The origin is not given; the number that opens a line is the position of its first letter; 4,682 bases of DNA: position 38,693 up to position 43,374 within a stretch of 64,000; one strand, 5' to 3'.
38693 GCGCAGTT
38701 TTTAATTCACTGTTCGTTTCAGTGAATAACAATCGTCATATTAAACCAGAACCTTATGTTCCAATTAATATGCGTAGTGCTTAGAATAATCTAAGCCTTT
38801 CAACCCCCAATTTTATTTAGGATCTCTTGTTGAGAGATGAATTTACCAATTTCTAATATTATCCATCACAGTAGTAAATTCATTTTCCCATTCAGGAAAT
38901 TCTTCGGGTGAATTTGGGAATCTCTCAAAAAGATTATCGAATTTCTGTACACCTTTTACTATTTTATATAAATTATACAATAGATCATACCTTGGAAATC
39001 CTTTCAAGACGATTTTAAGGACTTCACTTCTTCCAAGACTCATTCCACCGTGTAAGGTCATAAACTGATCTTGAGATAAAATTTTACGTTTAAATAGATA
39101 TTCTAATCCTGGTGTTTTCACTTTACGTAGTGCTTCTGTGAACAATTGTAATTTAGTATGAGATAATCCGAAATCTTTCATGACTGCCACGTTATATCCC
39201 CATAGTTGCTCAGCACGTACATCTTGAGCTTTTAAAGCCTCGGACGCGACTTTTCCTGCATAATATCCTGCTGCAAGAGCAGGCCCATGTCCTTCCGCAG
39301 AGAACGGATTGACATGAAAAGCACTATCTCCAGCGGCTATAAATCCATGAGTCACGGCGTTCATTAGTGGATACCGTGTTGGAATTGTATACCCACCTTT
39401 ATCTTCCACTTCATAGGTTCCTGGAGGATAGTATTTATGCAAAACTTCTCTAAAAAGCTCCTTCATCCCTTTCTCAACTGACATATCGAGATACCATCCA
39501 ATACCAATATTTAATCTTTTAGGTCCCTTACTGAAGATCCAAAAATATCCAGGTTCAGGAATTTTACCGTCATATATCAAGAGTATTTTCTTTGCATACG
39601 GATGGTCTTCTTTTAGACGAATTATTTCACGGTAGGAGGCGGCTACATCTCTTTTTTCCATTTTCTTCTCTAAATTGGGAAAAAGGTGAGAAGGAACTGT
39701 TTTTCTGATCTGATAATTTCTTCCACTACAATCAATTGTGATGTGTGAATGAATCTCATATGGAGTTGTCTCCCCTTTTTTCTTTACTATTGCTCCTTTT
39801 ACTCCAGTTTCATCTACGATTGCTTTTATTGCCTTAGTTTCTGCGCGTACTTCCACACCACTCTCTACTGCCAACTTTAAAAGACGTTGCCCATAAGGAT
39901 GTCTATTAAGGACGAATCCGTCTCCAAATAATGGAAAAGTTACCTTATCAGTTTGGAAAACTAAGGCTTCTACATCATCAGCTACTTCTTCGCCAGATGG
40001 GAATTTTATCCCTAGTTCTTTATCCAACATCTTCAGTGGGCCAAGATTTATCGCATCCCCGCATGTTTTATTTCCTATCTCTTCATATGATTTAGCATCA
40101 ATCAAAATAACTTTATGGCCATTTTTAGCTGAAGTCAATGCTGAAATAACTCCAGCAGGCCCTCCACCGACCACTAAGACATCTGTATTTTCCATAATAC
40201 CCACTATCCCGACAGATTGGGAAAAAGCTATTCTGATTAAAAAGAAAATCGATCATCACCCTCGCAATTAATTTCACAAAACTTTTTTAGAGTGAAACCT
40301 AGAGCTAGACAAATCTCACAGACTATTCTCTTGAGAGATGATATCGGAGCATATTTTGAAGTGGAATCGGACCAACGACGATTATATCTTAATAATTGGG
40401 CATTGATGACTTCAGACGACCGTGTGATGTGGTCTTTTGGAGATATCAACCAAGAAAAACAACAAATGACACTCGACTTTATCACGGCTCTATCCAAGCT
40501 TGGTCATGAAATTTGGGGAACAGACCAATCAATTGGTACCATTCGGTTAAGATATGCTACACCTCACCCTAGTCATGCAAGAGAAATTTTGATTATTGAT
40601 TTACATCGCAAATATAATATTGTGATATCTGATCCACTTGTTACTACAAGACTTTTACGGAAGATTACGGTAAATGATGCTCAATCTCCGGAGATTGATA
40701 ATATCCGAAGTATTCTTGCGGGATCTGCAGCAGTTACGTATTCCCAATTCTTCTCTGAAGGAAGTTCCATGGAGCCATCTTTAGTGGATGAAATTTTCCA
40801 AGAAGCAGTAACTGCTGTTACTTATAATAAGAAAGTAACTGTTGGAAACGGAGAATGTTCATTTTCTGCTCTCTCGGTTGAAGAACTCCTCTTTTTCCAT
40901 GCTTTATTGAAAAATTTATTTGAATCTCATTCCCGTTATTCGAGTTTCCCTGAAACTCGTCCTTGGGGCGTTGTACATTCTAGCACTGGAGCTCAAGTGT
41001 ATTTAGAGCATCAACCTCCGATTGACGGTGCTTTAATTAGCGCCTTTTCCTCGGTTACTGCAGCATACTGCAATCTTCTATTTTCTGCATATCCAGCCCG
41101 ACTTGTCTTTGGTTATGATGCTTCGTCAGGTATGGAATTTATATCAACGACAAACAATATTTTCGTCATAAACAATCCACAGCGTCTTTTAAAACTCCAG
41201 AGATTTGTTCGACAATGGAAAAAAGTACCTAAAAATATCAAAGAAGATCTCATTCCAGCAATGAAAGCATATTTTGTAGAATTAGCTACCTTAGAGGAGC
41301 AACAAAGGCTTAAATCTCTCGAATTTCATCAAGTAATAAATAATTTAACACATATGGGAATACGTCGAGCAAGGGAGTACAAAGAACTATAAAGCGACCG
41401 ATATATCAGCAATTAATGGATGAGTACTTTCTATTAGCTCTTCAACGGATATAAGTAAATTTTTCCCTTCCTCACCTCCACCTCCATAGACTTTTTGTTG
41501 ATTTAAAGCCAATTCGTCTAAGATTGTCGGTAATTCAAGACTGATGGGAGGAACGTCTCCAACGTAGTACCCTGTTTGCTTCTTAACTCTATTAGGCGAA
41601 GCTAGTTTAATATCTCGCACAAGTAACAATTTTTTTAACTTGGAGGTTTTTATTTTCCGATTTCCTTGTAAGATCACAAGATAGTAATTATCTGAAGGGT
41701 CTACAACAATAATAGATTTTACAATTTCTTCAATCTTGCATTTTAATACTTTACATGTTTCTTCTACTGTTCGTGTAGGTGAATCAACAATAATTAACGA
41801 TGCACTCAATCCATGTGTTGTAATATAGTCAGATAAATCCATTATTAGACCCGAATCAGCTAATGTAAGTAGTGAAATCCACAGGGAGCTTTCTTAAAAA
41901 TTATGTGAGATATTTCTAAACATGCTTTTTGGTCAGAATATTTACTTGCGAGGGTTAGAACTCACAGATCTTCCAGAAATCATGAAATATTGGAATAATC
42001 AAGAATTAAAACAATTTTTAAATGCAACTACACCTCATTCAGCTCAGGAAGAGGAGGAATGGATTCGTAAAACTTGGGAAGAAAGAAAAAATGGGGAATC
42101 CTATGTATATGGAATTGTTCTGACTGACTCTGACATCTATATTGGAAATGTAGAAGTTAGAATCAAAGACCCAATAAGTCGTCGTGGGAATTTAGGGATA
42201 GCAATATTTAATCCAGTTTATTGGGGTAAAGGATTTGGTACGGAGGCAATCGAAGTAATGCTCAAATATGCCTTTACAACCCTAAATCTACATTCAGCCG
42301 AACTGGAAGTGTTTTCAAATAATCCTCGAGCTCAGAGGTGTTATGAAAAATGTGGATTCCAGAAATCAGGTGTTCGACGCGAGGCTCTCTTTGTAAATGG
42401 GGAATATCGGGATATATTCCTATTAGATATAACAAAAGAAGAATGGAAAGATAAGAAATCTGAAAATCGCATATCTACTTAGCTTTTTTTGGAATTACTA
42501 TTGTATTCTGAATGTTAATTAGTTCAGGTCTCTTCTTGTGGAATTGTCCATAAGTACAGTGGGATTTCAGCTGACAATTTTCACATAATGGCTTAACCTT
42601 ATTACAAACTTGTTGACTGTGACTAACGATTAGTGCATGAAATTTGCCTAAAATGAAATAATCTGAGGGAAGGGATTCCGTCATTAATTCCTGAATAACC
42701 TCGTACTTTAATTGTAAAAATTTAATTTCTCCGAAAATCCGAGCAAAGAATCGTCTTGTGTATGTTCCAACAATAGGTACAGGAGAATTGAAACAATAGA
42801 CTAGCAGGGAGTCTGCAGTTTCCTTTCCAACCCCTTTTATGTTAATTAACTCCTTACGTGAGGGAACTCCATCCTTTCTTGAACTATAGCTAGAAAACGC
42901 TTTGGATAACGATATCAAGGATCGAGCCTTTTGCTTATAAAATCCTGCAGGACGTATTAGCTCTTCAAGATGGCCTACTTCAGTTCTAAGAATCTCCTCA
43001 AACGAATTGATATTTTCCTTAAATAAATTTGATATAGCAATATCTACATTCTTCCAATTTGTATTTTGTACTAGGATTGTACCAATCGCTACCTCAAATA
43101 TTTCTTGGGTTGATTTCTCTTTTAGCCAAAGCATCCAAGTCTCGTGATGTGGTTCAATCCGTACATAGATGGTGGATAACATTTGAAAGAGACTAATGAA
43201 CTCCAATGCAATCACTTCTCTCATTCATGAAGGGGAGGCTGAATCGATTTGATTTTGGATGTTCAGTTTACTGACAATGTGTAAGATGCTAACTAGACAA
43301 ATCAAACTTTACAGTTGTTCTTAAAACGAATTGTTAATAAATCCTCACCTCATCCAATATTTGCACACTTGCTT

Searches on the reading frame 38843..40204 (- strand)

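Call 14: search_protein_families(library=pfam, proteins=[window:38843-40204:-], max_evalue=0.001)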
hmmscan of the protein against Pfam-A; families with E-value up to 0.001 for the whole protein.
window:38843-40204:- (453 aa): 9 families
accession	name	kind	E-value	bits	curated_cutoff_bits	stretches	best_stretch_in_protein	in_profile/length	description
PF12831.13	FAD_oxidored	-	1e-12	48.5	27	1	8-161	1-145/416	FAD dependent oxidoreductase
PF01266.30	DAO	-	3e-09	37.3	27.9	1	8-38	1-31/353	FAD dependent oxidoreductase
PF00890.30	FAD_binding_2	-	3.7e-09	36.7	20.4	1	8-40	1-33/414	FAD binding domain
PF01494.25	FAD_binding_3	-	3.9e-09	36.6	22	1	7-183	2-179/349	FAD binding domain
PF01134.28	GIDA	-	1.9e-07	30.9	22.1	1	8-53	1-45/391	Glucose inhibited division protein A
PF22578.2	GGR_cat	-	7.8e-07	29.3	27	1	190-263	5-76/88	Geranylgeranyl reductase catalytic domain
PF07992.20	Pyr_redox_2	-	3e-06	27.3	26.1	1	8-38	2-32/291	Pyridine nucleotide-disulphide oxidoreductase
PF03486.20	HI0933_like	-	6.5e-06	26.2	50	1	8-39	2-33/244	HI0933-like protein Rossmann domain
PF04820.20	Trp_halogenase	-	7.3e-06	25.5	21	0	8-67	1-60/458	Tryptophan halogenase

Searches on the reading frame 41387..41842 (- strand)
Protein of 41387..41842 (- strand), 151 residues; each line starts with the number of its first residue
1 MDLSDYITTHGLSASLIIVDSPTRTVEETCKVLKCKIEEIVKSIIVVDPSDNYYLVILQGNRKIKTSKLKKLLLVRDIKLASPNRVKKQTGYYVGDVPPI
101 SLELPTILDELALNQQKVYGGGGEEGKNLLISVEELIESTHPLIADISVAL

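Call 14: search_protein_families(library=pfam, proteins=[window:41387-41842:-], max_evalue=0.001)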
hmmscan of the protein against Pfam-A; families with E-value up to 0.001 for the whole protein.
window:41387-41842:- (151 aa): 1 family
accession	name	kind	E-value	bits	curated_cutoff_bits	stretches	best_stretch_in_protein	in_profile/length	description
PF04073.20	tRNA_edit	-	1.5e-27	96.5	25.5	1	21-137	2-121/123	Aminoacyl-tRNA editing domain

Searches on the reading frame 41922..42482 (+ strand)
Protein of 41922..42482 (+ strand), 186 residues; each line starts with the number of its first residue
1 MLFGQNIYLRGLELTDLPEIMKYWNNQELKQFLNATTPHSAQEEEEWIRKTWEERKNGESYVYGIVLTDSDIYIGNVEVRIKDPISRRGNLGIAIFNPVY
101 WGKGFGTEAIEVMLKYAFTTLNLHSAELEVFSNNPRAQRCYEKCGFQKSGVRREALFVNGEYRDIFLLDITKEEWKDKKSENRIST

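Call 14: search_protein_families(library=pfam, proteins=[window:41922-42482:+], max_evalue=0.001)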
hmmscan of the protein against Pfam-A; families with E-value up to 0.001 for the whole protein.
window:41922-42482:+ (186 aa): 5 families
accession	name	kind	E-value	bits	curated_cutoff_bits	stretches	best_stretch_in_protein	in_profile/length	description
PF13302.13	Acetyltransf_3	-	5.2e-30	105.4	25.4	1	7-147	2-138/138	Acetyltransferase (GNAT) domain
PF00583.31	Acetyltransf_1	-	4.2e-14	53.3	20.7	1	28-146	3-116/116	Acetyltransferase (GNAT) family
PF13420.13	Acetyltransf_4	-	3.9e-10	40.4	24.3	1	10-164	2-152/155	Acetyltransferase (GNAT) domain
PF13673.13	Acetyltransf_10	-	3.8e-06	27.3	23.6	1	50-154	20-115/128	Acetyltransferase (GNAT) domain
PF13508.13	Acetyltransf_7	-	2.3e-05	25.1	27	1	68-148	9-84/84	Acetyltransferase (GNAT) domain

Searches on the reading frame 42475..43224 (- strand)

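Call 14: search_protein_families(library=pfam, proteins=[window:42475-43224:-], max_evalue=0.001)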
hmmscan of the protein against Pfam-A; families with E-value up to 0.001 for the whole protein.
window:42475-43224:- (249 aa): 2 families
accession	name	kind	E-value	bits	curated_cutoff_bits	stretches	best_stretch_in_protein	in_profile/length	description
PF00730.31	HhH-GPD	-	8.5e-16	58.7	26.2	1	47-168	1-91/108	HhH-GPD superfamily base excision DNA repair protein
PF00633.29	HHH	-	0.00069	19.8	24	0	121-143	8-30/30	Helix-hairpin-helix motif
